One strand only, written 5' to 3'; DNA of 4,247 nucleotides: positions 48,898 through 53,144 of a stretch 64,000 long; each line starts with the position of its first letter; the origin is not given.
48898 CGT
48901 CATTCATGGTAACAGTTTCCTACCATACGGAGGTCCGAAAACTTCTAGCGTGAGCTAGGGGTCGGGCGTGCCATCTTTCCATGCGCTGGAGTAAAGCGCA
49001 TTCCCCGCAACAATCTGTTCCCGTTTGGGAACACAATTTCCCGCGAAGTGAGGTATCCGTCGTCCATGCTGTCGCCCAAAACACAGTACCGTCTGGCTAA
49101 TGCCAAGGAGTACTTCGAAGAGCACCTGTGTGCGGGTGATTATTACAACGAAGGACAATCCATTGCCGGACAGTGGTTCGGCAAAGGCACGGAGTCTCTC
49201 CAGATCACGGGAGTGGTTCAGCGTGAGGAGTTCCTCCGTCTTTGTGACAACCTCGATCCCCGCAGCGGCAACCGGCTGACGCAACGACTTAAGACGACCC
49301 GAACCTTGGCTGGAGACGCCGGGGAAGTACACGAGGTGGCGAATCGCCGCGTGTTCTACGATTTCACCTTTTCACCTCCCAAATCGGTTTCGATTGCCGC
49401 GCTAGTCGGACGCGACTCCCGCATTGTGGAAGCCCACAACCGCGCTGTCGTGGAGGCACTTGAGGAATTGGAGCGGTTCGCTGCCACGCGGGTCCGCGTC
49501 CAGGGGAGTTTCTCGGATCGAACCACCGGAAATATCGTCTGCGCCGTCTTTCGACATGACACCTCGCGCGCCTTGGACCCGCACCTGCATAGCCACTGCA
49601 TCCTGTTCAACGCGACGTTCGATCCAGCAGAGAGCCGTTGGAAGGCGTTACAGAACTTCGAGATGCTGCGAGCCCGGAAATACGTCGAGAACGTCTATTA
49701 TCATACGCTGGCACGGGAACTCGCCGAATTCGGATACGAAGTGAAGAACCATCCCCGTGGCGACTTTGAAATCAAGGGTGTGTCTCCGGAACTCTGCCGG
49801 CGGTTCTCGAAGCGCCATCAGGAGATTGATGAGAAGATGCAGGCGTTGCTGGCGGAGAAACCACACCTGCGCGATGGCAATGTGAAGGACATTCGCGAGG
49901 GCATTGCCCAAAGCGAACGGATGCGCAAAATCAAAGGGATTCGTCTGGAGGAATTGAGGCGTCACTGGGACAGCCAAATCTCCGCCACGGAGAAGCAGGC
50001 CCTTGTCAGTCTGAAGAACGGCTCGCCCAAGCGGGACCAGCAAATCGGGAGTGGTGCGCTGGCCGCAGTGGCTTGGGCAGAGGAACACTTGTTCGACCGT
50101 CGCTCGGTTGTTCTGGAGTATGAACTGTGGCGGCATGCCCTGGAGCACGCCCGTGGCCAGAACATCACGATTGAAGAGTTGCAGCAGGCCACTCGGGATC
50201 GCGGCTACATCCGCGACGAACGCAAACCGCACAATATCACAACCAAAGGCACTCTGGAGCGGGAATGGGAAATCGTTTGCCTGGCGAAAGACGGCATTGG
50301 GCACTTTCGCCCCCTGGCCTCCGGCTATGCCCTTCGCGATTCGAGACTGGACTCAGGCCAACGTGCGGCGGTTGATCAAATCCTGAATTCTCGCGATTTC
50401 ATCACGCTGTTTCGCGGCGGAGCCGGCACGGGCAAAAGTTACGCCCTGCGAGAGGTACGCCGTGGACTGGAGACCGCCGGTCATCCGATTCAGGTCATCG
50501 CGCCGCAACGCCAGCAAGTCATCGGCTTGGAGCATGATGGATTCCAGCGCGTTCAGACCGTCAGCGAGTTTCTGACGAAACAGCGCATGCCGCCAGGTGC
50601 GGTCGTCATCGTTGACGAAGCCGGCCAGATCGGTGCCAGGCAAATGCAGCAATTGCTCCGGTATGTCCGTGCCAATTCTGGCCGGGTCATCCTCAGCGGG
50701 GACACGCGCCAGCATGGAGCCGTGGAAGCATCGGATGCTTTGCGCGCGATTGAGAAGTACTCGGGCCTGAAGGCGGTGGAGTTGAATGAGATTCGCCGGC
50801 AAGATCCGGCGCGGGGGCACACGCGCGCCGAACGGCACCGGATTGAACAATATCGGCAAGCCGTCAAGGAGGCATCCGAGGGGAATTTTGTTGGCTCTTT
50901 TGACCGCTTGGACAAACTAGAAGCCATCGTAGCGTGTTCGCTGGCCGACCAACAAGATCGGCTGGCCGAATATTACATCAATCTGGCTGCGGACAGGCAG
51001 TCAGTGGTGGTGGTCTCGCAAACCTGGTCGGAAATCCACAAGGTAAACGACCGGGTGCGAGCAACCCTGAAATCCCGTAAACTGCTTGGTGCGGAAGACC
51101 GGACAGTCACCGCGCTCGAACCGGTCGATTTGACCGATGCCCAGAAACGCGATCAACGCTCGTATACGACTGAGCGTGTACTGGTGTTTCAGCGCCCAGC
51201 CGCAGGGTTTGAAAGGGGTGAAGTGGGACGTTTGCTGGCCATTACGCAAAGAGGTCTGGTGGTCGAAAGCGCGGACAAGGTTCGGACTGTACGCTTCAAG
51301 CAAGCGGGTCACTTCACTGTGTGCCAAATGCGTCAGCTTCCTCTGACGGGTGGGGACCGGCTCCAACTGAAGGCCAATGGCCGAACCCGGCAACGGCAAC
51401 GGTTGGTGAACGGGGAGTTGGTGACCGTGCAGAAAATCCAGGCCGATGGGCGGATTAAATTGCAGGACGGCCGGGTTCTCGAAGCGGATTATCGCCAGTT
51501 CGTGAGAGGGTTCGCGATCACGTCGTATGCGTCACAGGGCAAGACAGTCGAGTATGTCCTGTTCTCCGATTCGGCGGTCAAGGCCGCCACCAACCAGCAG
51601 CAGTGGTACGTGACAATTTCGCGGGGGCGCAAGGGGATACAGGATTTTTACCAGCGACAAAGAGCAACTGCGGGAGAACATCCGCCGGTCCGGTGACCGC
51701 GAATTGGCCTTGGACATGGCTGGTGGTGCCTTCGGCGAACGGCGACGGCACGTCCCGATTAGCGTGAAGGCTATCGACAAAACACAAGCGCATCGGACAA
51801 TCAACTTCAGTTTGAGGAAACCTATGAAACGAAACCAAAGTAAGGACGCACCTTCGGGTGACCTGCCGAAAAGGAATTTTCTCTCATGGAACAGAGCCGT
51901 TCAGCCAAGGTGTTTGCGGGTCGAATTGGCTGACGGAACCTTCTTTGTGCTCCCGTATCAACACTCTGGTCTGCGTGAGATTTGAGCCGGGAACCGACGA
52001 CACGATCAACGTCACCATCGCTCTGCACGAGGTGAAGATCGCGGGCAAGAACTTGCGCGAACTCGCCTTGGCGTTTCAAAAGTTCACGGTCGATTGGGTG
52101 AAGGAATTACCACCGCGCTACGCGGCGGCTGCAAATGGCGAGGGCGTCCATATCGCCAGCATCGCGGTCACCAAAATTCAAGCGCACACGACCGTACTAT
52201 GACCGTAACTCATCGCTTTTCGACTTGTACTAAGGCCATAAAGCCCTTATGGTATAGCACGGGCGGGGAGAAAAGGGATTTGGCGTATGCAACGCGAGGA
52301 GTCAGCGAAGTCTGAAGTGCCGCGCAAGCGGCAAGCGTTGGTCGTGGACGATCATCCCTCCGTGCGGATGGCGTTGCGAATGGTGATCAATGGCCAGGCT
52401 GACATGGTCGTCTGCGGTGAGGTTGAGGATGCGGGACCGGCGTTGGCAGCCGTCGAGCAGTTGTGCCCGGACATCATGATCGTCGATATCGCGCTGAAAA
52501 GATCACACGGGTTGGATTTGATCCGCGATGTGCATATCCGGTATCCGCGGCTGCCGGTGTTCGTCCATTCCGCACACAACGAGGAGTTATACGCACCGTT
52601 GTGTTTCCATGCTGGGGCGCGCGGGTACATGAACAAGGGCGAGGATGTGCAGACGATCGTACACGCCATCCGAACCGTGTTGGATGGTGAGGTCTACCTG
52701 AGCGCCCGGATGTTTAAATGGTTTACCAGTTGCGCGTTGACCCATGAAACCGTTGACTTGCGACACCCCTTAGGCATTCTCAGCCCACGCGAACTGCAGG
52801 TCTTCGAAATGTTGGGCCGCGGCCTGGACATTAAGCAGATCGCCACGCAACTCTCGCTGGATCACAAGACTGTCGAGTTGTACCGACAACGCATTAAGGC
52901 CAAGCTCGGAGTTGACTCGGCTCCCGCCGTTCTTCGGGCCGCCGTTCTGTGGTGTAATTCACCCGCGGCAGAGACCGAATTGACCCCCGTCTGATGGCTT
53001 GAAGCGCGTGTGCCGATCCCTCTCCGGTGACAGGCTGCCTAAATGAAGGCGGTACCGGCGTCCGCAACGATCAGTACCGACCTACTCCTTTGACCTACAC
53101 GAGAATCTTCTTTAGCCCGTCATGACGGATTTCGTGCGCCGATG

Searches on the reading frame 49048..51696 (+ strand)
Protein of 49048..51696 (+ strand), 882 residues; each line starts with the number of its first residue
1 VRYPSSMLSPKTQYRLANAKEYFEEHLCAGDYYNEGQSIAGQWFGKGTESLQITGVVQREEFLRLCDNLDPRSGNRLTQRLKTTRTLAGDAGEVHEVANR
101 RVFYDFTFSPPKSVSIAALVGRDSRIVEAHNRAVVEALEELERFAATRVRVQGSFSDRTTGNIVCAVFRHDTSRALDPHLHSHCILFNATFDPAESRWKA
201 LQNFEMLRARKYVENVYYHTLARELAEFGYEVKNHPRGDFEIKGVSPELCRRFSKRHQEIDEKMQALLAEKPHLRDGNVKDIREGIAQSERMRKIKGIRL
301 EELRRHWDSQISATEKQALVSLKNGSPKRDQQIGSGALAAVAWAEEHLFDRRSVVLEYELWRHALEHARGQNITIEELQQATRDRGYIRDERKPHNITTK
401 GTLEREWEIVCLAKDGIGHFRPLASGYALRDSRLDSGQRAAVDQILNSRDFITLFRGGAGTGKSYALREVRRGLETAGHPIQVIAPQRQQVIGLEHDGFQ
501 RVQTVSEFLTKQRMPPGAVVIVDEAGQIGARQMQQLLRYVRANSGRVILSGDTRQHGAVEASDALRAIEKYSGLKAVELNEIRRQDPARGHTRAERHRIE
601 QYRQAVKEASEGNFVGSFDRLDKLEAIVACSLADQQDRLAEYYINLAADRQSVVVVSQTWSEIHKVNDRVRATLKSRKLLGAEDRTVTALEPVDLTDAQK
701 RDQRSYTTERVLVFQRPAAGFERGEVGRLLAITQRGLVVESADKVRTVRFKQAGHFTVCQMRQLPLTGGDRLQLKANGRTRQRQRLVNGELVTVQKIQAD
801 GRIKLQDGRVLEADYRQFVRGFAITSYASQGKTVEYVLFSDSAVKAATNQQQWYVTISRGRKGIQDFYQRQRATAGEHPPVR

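Call 8: search_protein_families(library=pfam, proteins=[window:49048-51696:+], max_evalue=0.01)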
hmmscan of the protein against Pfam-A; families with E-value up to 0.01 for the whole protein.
window:49048-51696:+ (882 aa): 8 families
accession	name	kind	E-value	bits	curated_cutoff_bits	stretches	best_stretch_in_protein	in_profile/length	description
PF08751.17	TrwC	-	4.9e-83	279.5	25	1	18-312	3-284/286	TrwC relaxase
PF13604.12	AAA_30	-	5.4e-38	131.1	27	1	434-615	2-186/191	AAA domain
PF13245.12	AAA_19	-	3.3e-10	40.7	25.1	1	438-556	1-129/134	AAA domain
PF01443.25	Viral_helicase1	-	1.9e-08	34.8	21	1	456-566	4-108/228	Viral superfamily 1 RNA helicase core domain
PF02562.22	PhoH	-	2.5e-06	27.6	27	1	518-593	121-197/205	PhoH-like protein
PF22232.2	TraI_hel_assoc_N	-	2.6e-05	25.2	27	1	458-550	2-98/99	TraI helicase-associated ssDNA bd, N-terminal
PF13086.12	AAA_11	-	2.6e-05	24.6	27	0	434-483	2-57/257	AAA domain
PF13401.12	AAA_22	-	0.0019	18.9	27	0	457-552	12-123/130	AAA domain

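Call 13: find_related_loci(query=window:49066-51696:+, collection=genome_contigs, flank=10000)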
Query window:49066-51696:+ (876 aa) in genome_contigs; peptide patterns used: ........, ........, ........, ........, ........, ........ (x = any residue, [..] = any of these).
339 stretches matched a pattern; 295 encode a relative of the query (tblastn E <= 1e-3); the best 80 are kept; 80 distinct loci.
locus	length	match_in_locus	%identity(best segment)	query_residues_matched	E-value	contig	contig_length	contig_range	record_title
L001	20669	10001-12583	88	1-861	0e+0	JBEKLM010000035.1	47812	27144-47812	MAG: Verrucomicrobiia bacterium isolate SPRUCE 370 SPRUCE_370_35, whole genome shotgun sequence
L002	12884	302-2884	88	1-861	0e+0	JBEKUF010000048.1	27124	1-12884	MAG: Verrucomicrobiia bacterium isolate SPRUCE 575 SPRUCE_575_48, whole genome shotgun sequence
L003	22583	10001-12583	75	1-861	0e+0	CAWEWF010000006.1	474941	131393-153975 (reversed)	MAG: uncultured Verrucomicrobiae bacterium isolate MFD03346.bin.1.96 genome assembly, contig: contig_18691, whole genome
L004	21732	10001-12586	71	1-861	0e+0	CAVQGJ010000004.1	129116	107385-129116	MAG: uncultured Verrucomicrobiae bacterium isolate MFD05512.bin.2.136 genome assembly, contig: contig_20472, whole genom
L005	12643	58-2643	71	1-861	0e+0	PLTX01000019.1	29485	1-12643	MAG: Verrucomicrobia bacterium isolate bog_1451 73.20120700_S1D.122_contig_93836, whole genome shotgun sequence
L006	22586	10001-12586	70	1-861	0e+0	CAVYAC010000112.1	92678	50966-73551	MAG: uncultured Verrucomicrobiae bacterium isolate MFD01223.bin.2.30 genome assembly, contig: contig_6235, whole genome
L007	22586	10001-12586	70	1-861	0e+0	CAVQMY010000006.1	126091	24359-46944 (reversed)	MAG: uncultured Verrucomicrobiae bacterium isolate MFD00082.bin.2.52 genome assembly, contig: contig_12273, whole genome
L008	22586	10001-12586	69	1-861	0e+0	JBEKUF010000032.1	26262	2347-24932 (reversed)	MAG: Verrucomicrobiia bacterium isolate SPRUCE 575 SPRUCE_575_32, whole genome shotgun sequence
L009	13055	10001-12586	69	1-861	0e+0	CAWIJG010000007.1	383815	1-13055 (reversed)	MAG: uncultured Verrucomicrobiae bacterium isolate MFD05512.bin.1.230 genome assembly, contig: contig_34034, whole genom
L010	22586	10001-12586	69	1-861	0e+0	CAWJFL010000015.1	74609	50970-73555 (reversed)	MAG: uncultured Verrucomicrobiae bacterium isolate MFD09222.bin.2.60 genome assembly, contig: contig_67826, whole genome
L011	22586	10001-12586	68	1-861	0e+0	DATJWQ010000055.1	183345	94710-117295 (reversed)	MAG TPA_asm: Verrucomicrobiia bacterium isolate SMAG_U15103 k141_3887192, whole genome shotgun sequence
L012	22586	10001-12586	68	1-861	0e+0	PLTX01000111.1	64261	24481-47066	MAG: Verrucomicrobia bacterium isolate bog_1451 73.20120700_S1D.122_contig_29273, whole genome shotgun sequence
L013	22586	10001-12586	68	1-861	0e+0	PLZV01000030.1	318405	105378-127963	MAG: Verrucomicrobia bacterium isolate palsa_1439 73.20120700_P3D.107_contig_12159, whole genome shotgun sequence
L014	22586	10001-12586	67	1-861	0e+0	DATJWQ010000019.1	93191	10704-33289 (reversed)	MAG TPA_asm: Verrucomicrobiia bacterium isolate SMAG_U15103 k141_3799558, whole genome shotgun sequence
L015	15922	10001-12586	68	1-861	0e+0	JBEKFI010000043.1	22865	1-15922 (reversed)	MAG: Verrucomicrobiia bacterium isolate SPRUCE 226 SPRUCE_226_43, whole genome shotgun sequence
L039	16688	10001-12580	62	1-861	0e+0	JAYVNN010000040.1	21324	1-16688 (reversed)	MAG: Chthoniobacter sp. isolate GL65_DN_metabat_42_sub GL65_DN_metabat_42_sub_39, whole genome shotgun sequence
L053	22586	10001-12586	61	1-861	0e+0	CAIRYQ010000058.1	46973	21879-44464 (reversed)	MAG: uncultured Spartobacteria bacterium isolate Umea3_bin-0475 genome assembly, contig: bin-0475:058/129, whole genome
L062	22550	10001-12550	57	1-861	0e+0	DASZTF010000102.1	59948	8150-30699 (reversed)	MAG TPA_asm: Candidatus Paceibacterota bacterium isolate SMAG_U6069 k141_427870, whole genome shotgun sequence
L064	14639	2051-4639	57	1-863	0e+0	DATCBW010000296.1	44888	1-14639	MAG TPA_asm: Verrucomicrobiia bacterium isolate SMAG_U7683 k141_328461, whole genome shotgun sequence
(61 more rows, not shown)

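Call 32: search_protein_families(library=pfam, proteins=[L012:12820-13182:+, L012:13266-13493:+, L012:13513-14175:+, L012:5801-6133:-, L013:16301-17062:-, L013:17017-17397:-], max_evalue=0.1)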
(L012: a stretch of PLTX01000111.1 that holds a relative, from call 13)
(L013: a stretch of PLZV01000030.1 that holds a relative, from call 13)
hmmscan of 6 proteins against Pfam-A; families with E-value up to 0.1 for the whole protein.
L012:12820-13182:+ (120 aa): 0 families

L012:13266-13493:+ (75 aa): 8 families
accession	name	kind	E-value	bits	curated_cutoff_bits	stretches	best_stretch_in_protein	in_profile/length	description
PF12728.13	HTH_17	-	2.7e-13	50.4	27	1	26-73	2-48/51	Helix-turn-helix domain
PF08281.18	Sigma70_r4_2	-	0.0008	19.5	25.7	1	25-51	26-52/54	Sigma-70, region 4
PF21531.3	Rv2175c_wHTH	-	0.0019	18.6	27.1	1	22-65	12-54/57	DNA-binding protein Rv2175c, wHTH domain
PF22083.2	I-HmuI_NUMOD-like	-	0.011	15.8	27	1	27-46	14-33/46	DNA endonuclease I-HmuI-like, NUMOD-like domain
PF13384.12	HTH_23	-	0.012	15.9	24.6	1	25-48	17-40/50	Homeodomain-like domain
PF13518.12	HTH_28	-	0.023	15.2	25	1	26-48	13-35/52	Helix-turn-helix domain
PF12964.13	DUF3853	-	0.047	14.3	22.1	1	6-60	27-81/97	Protein of unknown function (DUF3853)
PF13551.12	HTH_29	-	0.089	13.3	28.1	0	26-48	12-35/64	Winged helix-turn helix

L012:13513-14175:+ (220 aa): 0 families

L012:5801-6133:- (110 aa): 2 families
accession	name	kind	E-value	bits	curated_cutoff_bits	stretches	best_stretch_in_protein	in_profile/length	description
PF13560.12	HTH_31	-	0.0013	19.5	27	1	23-77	7-57/64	Helix-turn-helix domain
PF01381.28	HTH_3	-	0.0073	16.8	23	1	28-78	7-52/55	Helix-turn-helix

L013:16301-17062:- (253 aa): 2 families
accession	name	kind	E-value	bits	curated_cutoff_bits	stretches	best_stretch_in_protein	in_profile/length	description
PF06114.19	Peptidase_M78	-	0.00099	19.4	22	1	161-224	63-122/123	IrrE N-terminal-like domain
PF14891.12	Peptidase_M91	-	0.076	13.8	25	0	148-172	21-45/176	Effector protein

L013:17017-17397:- (126 aa): 5 families
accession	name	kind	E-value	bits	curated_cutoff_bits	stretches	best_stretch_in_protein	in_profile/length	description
PF12844.13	HTH_19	-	3.4e-11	43.3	30.2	1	7-80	1-63/64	Helix-turn-helix domain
PF13560.12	HTH_31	-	3.5e-08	34.1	27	1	6-77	2-63/64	Helix-turn-helix domain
PF01381.28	HTH_3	-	1.7e-07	31.6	23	2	43-75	24-55/55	Helix-turn-helix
PF00294.29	PfkB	-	0.016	15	25.8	1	25-92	147-211/302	pfkB family carbohydrate kinase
PF14164.11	YqzH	-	0.051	14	30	0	101-124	19-42/64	YqzH-like protein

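Call 61: search_protein_families(library=pfam, proteins=[L062:5806-6195:+, L039:13234-14388:-, L053:13326-14525:-, L062:5198-5710:-, L064:5272-5694:+, L009:6935-7630:-, L001:3776-4399:+], max_evalue=0.05)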
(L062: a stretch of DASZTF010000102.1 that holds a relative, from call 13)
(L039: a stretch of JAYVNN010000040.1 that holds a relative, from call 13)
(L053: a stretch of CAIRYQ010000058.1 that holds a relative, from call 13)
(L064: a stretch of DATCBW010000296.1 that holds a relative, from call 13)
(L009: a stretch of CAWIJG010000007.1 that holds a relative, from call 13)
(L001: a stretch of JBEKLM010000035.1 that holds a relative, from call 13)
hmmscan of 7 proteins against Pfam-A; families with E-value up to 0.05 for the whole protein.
L062:5806-6195:+ (129 aa): 4 families
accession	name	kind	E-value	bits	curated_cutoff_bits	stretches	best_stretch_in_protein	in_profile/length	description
PF13384.12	HTH_23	-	0.00014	22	24.6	1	84-118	3-37/50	Homeodomain-like domain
PF02796.21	HTH_7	-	0.0096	16.5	23.8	1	79-115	2-38/45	Helix-turn-helix domain of resolvase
PF00196.25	GerE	-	0.018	15.1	23.5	1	89-120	8-39/57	Bacterial regulatory proteins, luxR family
PF15978.11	TnsD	-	0.025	14.1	32.4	1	82-127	182-228/355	Tn7-like transposition protein D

L039:13234-14388:- (384 aa): 0 families

L053:13326-14525:- (399 aa): 0 families

L062:5198-5710:- (170 aa): 1 family
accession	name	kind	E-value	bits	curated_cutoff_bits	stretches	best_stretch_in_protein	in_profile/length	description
PF07661.19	MORN_2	-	1.1e-09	37.8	29.6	0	87-103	3-19/22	MORN repeat variant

L064:5272-5694:+ (140 aa): 1 family
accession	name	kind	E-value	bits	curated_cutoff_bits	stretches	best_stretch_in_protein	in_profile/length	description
PF00072.30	Response_reg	-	1.8e-27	96.2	30.2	1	6-116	1-109/111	Response regulator receiver domain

L009:6935-7630:- (231 aa): 10 families
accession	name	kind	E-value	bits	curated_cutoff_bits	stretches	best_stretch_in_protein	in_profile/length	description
PF00072.30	Response_reg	-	1.3e-27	96.5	30.2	1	12-122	1-109/111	Response regulator receiver domain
PF00196.25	GerE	-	2.1e-19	69.3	23.5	1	161-216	2-57/57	Bacterial regulatory proteins, luxR family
PF13384.12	HTH_23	-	6.9e-05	23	24.6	1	165-197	6-38/50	Homeodomain-like domain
PF08281.18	Sigma70_r4_2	-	0.0002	21.4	25.7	1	161-204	10-54/54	Sigma-70, region 4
PF13551.12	HTH_29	-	0.0014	19.1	28.1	1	167-197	2-33/64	Winged helix-turn helix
PF16509.11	KORA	-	0.0017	19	26.7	1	164-213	17-68/84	TrfB plasmid transcriptional repressor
PF04545.22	Sigma70_r4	-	0.0036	17.2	24.1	1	161-204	4-48/50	Sigma-70, region 4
PF13518.12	HTH_28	-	0.0088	16.5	25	1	167-197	3-33/52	Helix-turn-helix domain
PF02042.20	RWP-RK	-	0.015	15.6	29.3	1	180-196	16-32/49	RWP-RK domain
PF02796.21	HTH_7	-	0.038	14.6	23.8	0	167-195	12-40/45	Helix-turn-helix domain of resolvase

L001:3776-4399:+ (207 aa): 3 families
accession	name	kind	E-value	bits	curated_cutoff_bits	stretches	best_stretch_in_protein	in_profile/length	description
PF04542.20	Sigma70_r2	-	1.5e-11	44.3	24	1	27-95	2-69/71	Sigma-70 region 2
PF04545.22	Sigma70_r4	-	0.00022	21.1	24.1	1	154-195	8-49/50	Sigma-70, region 4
PF04967.18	HTH_10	-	0.02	15.1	23.1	0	165-194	22-51/53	HTH DNA binding domain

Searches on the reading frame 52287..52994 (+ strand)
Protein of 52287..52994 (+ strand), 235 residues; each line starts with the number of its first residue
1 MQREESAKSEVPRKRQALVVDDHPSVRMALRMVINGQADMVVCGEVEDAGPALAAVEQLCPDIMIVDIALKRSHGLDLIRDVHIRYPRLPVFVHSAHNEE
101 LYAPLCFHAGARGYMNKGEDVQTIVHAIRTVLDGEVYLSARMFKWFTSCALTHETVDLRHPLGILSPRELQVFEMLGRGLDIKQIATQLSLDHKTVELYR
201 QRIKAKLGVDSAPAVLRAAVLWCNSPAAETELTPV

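Call 8: search_protein_families(library=pfam, proteins=[window:52287-52994:+], max_evalue=0.01)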
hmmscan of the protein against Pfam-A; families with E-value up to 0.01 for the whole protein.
window:52287-52994:+ (235 aa): 3 families
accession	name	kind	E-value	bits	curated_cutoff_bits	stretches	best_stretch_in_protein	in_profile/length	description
PF00072.30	Response_reg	-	1.1e-20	74.3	30.2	1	18-129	2-111/111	Response regulator receiver domain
PF00196.25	GerE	-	4.4e-14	52.3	23.5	1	164-216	2-54/57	Bacterial regulatory proteins, luxR family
PF08281.18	Sigma70_r4_2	-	0.00021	21.3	25.7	1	164-207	10-54/54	Sigma-70, region 4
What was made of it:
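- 52287..52994 (+): REC + GerE (LuxR-type) response regulator next to XRE1. Possibly an input, but not the class-specific binder. Pfam (call 8).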

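Call 62: find_related_loci(query=window:52287-52994:+, collection=viral_contigs, flank=8000)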
Query window:52287-52994:+ (235 aa) in viral_contigs; peptide patterns used: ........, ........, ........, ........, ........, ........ (x = any residue, [..] = any of these).
5 stretches matched a pattern, but none encodes a relative of the query by tblastn (E <= 1e-3).
